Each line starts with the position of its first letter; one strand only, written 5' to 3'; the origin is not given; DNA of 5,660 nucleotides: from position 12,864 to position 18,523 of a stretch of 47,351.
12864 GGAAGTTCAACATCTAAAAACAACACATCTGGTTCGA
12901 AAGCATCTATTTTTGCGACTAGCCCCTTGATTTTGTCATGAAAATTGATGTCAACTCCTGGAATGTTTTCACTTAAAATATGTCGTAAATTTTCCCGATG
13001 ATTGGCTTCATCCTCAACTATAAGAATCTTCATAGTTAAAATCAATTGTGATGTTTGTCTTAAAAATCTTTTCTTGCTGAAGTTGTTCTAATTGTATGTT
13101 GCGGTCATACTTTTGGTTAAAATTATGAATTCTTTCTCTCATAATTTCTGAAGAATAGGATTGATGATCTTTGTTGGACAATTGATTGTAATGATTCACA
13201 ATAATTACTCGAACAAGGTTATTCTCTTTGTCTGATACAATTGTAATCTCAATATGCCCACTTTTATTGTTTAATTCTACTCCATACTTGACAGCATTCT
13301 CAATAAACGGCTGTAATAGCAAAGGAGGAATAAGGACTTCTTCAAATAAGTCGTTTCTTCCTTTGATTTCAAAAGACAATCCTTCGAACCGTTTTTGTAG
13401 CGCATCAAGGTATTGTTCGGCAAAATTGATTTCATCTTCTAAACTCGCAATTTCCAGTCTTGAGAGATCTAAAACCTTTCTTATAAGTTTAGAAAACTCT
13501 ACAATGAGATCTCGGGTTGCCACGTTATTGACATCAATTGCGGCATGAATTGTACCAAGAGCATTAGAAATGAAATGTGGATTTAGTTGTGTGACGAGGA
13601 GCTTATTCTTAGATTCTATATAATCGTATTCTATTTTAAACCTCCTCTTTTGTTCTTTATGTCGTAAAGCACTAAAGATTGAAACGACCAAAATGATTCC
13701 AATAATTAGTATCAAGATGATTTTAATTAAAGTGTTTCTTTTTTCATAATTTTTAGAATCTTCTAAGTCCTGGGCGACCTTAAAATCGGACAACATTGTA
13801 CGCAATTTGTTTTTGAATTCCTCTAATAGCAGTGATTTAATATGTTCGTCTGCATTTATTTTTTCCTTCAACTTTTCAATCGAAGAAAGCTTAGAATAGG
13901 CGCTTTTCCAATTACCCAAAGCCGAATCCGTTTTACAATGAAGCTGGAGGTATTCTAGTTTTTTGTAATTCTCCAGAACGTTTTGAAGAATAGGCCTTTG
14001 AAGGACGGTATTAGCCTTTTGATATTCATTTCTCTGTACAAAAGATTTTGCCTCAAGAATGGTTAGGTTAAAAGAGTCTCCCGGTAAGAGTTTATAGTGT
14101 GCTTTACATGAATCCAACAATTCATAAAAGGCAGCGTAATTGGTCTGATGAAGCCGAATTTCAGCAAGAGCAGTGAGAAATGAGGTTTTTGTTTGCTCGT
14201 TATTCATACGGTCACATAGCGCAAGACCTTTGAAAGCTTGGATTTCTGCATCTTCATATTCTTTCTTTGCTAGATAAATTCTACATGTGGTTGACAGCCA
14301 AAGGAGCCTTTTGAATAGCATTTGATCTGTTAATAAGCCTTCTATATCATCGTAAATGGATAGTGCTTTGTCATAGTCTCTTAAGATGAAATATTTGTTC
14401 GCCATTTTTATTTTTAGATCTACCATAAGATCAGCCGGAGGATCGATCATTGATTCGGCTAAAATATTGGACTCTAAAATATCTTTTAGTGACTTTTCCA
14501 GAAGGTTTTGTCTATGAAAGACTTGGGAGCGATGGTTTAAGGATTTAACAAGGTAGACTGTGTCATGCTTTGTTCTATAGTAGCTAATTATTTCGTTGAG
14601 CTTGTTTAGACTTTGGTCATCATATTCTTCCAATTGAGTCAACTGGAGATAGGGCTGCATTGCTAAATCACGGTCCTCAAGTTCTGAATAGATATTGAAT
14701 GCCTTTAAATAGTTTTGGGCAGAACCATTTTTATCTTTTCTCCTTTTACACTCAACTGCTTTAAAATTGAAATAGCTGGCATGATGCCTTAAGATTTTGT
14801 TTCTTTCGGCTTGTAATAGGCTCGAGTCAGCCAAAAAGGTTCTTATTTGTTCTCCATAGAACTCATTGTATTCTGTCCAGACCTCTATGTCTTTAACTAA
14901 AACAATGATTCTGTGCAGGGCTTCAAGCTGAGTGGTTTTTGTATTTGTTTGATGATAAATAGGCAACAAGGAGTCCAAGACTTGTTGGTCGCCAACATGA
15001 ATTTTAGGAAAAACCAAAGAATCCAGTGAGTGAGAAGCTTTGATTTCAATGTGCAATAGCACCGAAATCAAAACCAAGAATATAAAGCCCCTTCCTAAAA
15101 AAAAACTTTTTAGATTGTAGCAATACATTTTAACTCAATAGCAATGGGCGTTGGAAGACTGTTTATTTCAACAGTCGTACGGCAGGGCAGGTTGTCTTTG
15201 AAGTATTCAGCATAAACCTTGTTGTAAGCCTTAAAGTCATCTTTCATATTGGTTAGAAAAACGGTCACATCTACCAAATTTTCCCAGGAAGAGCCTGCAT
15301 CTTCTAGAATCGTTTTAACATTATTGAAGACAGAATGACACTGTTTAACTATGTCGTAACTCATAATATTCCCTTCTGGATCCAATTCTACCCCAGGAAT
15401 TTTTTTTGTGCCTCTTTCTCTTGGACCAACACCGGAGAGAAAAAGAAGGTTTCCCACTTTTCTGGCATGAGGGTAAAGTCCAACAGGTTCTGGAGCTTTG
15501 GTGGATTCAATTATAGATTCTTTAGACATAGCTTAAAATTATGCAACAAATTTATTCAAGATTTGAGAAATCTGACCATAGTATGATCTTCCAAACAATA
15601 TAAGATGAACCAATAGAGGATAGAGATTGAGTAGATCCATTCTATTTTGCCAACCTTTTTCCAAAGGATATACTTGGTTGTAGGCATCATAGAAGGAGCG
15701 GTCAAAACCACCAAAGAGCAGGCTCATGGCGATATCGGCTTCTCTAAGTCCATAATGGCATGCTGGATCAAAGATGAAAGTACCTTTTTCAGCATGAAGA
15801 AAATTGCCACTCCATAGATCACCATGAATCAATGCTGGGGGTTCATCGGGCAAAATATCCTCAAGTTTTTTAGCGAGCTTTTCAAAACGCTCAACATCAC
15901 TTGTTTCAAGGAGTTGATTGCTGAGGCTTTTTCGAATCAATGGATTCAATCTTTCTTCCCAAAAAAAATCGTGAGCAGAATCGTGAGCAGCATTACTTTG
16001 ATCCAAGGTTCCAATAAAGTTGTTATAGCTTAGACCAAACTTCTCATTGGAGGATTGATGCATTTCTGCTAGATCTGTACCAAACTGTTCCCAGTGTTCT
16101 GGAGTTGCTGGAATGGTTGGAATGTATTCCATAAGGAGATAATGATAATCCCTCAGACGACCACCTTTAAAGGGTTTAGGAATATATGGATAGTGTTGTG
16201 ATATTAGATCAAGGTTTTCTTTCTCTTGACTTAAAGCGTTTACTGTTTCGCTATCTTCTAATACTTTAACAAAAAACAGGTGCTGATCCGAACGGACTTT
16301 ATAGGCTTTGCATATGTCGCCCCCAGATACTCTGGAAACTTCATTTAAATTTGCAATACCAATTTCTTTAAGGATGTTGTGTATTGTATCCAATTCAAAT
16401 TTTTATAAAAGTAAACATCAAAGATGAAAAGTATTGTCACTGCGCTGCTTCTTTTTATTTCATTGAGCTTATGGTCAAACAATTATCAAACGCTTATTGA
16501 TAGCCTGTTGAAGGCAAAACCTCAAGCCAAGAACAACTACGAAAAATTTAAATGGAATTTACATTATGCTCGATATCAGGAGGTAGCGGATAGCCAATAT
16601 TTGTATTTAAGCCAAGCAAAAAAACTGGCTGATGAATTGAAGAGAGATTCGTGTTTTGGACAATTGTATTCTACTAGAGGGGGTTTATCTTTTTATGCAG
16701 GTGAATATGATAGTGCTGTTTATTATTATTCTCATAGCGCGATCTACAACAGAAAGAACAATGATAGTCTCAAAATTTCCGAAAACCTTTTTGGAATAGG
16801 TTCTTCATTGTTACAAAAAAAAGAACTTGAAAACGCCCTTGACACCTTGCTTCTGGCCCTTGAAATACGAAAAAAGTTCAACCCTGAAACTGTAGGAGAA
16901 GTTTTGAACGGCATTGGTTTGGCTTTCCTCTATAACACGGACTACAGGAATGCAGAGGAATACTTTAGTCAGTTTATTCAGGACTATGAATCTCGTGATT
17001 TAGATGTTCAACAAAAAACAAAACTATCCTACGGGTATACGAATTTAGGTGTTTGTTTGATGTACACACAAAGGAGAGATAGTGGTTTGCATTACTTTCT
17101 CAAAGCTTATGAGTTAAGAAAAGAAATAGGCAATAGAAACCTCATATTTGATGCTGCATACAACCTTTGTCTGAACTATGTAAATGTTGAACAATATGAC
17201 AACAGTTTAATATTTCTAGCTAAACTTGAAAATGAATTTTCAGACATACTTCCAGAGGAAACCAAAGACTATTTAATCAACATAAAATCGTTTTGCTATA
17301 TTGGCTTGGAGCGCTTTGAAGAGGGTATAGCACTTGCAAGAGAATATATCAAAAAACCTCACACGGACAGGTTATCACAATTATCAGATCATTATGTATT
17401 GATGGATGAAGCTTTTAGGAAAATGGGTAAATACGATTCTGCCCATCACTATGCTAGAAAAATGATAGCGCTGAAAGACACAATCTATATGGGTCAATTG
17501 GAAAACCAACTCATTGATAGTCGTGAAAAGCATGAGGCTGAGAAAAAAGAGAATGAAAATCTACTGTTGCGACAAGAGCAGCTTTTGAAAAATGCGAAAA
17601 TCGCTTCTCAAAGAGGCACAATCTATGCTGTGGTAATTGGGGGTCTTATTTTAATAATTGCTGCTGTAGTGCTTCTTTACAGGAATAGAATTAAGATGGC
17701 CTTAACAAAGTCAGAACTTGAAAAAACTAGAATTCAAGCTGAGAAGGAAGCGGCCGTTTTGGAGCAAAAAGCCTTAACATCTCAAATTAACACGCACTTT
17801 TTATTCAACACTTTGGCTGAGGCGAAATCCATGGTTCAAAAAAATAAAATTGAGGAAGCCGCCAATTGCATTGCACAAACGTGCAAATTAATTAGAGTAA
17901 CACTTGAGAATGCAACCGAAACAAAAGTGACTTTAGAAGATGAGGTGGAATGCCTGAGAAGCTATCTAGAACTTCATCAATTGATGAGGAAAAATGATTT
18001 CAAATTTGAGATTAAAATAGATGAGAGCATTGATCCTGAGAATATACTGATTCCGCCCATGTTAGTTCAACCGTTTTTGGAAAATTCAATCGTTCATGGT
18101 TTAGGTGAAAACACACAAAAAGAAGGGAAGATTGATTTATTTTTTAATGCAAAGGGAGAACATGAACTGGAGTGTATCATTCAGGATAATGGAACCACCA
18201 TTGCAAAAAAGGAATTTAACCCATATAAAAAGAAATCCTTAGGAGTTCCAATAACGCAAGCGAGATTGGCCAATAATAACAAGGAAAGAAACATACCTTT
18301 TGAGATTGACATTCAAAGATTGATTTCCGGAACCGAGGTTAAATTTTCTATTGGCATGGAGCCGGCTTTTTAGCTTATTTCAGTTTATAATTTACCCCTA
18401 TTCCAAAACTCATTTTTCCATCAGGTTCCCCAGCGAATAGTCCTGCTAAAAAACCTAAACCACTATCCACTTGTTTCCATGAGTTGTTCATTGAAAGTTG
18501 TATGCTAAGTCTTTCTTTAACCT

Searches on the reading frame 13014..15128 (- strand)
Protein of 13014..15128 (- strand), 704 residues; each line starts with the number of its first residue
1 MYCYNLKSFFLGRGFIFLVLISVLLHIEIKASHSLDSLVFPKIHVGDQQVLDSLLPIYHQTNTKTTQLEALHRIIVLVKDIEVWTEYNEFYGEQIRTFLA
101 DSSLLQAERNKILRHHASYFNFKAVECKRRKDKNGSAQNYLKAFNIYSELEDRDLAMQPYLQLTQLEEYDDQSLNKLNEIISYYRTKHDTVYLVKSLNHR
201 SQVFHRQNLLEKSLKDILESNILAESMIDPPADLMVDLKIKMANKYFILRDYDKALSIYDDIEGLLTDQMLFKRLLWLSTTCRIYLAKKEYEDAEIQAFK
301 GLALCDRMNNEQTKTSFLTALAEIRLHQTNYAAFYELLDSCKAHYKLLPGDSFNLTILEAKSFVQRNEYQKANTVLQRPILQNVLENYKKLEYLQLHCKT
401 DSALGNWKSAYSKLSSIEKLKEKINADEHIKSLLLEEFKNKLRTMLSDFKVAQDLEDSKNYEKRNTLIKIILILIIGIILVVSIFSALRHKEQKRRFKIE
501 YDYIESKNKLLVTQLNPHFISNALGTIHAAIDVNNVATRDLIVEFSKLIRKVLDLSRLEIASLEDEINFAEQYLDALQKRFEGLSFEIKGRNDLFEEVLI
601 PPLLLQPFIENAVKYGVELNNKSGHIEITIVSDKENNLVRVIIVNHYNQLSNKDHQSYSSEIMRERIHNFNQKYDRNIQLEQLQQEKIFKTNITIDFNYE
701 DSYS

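Call 10: search_protein_families(library=pfam, proteins=[window:13014-15128:-])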
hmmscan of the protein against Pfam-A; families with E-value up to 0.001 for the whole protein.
window:13014-15128:- (704 aa): 1 family
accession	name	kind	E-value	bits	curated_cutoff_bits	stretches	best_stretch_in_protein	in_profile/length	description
PF06580.19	His_kinase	-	1.8e-14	54.2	25.2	1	509-582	4-78/81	Histidine kinase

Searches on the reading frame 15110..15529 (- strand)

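Call 10: search_protein_families(library=pfam, proteins=[window:15110-15529:-])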
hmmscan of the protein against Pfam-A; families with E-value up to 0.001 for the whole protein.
window:15110-15529:- (139 aa): 1 family
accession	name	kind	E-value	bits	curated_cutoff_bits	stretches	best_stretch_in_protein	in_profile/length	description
PF01042.26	Ribonuc_L-PSP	-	1.1e-27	96.9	27.3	1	10-138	2-120/121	Endoribonuclease L-PSP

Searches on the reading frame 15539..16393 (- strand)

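Call 10: search_protein_families(library=pfam, proteins=[window:15539-16393:-])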
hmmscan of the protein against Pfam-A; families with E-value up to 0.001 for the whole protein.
window:15539-16393:- (284 aa): 2 families
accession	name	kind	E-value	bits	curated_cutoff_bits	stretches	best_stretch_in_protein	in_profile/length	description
PF03881.20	Fructosamin_kin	-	6.4e-71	239.4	22.4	1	14-283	16-286/288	Fructosamine kinase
PF01636.29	APH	-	6e-19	69.2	23.2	1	20-243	3-230/239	Phosphotransferase enzyme family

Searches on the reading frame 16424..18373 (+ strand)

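Call 11: search_protein_families(library=pfam, proteins=[window:16424-18373:+])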
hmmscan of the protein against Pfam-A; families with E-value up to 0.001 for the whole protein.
window:16424-18373:+ (649 aa): 5 families
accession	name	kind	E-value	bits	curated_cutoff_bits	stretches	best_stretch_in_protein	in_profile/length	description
PF06580.19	His_kinase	-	2e-19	70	25.2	1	447-524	2-79/81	Histidine kinase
PF13424.12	TPR_12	-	6.4e-10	39.5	30.1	1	124-183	8-70/77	Tetratricopeptide repeat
PF07719.23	TPR_2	-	3.4e-09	36.6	27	0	204-233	3-32/34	Tetratricopeptide repeat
PF00515.34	TPR_1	-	5.6e-05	23.2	27.8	0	203-232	2-31/34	Tetratricopeptide repeat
PF13432.12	TPR_16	-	0.00032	21.5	32.7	0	164-188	3-27/65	Tetratricopeptide repeat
